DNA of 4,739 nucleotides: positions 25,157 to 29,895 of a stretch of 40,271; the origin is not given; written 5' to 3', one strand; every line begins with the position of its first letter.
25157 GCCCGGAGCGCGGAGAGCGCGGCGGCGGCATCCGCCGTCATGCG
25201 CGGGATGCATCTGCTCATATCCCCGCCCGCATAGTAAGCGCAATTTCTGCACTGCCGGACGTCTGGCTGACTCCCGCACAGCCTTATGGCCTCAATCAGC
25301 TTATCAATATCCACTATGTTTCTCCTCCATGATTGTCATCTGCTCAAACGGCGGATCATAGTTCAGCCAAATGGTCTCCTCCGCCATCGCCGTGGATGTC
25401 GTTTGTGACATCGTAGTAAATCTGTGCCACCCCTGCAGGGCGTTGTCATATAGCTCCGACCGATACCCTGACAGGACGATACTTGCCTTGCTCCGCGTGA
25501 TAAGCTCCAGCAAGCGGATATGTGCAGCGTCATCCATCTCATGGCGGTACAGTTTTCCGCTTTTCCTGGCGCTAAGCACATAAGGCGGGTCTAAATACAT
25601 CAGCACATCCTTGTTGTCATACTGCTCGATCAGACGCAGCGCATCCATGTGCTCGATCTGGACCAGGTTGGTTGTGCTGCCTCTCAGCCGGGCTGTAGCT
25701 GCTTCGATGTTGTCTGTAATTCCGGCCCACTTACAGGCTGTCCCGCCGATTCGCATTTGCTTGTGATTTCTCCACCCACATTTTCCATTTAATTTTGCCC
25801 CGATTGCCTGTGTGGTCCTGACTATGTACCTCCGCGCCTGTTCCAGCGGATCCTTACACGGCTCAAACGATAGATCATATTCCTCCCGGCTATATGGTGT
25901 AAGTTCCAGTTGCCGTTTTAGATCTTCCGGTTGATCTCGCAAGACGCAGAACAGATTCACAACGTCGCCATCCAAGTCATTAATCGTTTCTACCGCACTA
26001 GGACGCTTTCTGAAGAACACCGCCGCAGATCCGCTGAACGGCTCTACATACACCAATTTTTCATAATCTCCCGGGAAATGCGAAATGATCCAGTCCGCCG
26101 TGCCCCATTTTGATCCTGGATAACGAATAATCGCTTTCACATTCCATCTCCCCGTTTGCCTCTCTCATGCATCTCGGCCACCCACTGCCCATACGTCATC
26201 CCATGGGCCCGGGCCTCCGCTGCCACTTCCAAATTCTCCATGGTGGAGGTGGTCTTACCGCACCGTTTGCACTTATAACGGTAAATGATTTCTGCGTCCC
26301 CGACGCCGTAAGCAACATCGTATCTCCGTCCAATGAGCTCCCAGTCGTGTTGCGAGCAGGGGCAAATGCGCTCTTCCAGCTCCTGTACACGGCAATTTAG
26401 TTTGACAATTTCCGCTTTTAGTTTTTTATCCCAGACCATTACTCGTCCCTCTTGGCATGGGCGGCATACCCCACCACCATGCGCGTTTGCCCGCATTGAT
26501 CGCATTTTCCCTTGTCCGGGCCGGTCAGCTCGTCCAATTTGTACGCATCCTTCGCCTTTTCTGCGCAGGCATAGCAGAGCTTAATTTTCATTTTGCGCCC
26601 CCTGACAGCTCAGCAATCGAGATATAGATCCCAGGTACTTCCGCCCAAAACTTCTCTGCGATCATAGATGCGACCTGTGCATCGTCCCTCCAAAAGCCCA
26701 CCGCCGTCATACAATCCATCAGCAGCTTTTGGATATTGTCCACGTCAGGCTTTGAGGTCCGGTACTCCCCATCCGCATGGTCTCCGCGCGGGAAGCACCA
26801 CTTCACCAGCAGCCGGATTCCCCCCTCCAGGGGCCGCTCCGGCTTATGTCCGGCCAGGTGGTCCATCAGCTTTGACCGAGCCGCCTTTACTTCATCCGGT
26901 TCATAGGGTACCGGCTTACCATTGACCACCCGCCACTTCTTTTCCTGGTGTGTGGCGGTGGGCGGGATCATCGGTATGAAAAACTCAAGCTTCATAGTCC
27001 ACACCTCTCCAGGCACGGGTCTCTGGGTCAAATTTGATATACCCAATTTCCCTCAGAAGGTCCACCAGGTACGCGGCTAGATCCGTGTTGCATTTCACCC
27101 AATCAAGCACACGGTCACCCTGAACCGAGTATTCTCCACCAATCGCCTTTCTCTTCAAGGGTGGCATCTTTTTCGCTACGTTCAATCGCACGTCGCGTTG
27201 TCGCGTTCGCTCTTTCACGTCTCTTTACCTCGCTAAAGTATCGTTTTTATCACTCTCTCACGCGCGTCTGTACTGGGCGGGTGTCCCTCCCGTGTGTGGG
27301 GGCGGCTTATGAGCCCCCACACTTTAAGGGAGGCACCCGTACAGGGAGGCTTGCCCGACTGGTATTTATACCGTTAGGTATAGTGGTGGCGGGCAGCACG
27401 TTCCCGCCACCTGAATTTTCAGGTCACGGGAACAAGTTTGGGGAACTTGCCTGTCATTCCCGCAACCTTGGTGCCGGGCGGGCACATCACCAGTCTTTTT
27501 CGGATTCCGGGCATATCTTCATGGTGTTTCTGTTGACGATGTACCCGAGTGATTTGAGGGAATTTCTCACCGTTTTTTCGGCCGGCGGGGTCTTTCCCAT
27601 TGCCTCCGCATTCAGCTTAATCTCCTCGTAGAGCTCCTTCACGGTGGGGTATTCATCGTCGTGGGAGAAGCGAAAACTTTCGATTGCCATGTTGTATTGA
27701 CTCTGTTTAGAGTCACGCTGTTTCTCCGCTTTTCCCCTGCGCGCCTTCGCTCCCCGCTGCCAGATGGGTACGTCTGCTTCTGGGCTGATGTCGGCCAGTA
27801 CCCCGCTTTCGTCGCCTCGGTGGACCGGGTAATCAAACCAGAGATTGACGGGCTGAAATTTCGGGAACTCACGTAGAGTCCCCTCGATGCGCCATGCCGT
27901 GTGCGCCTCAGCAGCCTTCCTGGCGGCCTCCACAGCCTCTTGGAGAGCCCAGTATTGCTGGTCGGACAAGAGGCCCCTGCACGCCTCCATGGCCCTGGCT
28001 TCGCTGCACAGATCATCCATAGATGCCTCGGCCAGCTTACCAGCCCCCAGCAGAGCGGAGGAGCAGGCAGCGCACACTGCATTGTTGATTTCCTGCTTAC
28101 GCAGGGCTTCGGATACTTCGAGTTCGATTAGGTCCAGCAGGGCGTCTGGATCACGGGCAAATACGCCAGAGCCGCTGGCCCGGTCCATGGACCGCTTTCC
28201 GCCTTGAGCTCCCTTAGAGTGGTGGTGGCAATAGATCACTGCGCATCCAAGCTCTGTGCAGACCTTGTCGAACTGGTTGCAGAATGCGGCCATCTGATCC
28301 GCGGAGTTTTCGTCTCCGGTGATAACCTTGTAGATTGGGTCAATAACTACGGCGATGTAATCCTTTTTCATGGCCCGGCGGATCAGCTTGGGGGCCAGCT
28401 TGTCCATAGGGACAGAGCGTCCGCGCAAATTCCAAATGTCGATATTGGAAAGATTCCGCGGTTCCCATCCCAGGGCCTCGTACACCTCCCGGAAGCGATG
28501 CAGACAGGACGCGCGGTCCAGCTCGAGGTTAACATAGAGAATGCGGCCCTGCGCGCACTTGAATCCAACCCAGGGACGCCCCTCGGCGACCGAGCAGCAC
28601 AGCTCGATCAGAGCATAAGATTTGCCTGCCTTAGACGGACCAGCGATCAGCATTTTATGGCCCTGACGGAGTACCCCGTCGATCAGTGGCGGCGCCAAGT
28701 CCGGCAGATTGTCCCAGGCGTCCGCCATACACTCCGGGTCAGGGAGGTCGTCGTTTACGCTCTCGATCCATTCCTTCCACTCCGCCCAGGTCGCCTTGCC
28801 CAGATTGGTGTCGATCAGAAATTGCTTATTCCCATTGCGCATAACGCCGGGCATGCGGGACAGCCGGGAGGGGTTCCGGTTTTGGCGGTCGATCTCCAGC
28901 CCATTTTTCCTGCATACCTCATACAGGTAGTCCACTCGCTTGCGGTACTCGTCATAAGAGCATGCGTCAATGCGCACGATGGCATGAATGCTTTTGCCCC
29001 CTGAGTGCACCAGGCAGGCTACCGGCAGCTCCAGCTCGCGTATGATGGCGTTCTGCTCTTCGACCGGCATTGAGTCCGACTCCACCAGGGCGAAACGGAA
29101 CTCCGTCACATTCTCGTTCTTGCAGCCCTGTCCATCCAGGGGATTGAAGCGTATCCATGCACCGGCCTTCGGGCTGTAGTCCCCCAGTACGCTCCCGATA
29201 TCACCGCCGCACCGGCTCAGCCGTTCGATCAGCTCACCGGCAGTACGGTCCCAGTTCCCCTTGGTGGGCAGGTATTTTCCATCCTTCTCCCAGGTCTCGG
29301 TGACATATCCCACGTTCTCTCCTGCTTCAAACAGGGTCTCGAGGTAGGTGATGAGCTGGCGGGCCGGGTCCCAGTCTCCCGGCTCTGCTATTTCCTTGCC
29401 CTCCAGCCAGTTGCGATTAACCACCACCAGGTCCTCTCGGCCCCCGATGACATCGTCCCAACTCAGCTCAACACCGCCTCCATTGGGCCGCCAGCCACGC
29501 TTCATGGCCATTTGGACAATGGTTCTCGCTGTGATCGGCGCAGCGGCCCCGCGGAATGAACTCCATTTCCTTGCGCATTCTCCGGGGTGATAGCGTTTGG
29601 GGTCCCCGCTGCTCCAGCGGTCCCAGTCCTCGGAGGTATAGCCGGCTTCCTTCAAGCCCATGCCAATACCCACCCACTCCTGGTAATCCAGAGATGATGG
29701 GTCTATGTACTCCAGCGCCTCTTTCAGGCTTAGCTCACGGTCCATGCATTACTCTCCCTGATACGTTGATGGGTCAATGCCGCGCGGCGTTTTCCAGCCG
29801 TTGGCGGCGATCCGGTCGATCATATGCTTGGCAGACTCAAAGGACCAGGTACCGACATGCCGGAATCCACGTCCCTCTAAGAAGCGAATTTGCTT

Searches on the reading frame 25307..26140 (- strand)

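Call 64: search_protein_families(library=pfam, proteins=[window:25307-26140:-], max_evalue=0.001)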
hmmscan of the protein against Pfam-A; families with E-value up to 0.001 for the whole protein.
window:25307-26140:- (278 aa): 1 family
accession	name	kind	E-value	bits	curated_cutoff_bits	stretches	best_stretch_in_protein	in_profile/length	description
PF02086.21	MethyltransfD12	-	1.7e-23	84.1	22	1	7-241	1-242/253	D12 class N6 adenine-specific DNA methyltransferase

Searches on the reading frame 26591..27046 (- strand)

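Call 64: search_protein_families(library=pfam, proteins=[window:26591-27046:-], max_evalue=0.001)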
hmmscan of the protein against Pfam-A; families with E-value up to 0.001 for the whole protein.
window:26591-27046:- (152 aa): 1 family
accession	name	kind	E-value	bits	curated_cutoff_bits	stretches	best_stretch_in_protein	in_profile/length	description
PF05866.16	RusA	-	2.1e-28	99.8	22.8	1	27-144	2-123/124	Endodeoxyribonuclease RusA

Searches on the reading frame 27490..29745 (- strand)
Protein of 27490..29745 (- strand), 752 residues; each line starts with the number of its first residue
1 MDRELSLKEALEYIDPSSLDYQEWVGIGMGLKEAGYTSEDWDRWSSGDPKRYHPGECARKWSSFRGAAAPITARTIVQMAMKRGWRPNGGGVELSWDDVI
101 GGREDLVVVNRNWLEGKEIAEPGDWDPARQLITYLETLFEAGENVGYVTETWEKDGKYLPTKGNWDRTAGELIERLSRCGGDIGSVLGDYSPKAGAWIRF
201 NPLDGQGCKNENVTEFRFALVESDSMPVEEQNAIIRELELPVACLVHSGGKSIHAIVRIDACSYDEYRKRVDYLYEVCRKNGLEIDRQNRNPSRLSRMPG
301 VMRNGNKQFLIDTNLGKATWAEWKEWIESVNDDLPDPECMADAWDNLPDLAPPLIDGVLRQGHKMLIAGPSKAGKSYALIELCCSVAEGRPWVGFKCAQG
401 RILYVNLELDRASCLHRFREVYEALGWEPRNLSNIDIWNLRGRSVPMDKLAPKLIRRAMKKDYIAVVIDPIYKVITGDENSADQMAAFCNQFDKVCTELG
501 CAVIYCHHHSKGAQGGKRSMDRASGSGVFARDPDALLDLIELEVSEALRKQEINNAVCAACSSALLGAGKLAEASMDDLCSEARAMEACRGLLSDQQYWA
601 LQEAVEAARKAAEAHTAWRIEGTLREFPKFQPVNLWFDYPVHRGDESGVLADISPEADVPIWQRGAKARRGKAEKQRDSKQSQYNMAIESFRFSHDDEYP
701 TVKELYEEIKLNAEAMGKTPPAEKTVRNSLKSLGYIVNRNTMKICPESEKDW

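Call 64: search_protein_families(library=pfam, proteins=[window:27490-29745:-], max_evalue=0.001)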
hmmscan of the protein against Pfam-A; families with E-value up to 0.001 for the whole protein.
window:27490-29745:- (752 aa): 2 families
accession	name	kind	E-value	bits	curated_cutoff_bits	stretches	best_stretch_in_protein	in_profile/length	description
PF13481.12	AAA_25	-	7.3e-31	107.7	27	1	352-513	23-194/195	AAA domain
PF08707.16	PriCT_2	-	2.1e-21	76.5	22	1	7-80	1-77/77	Primase C terminal 2 (PriCT-2)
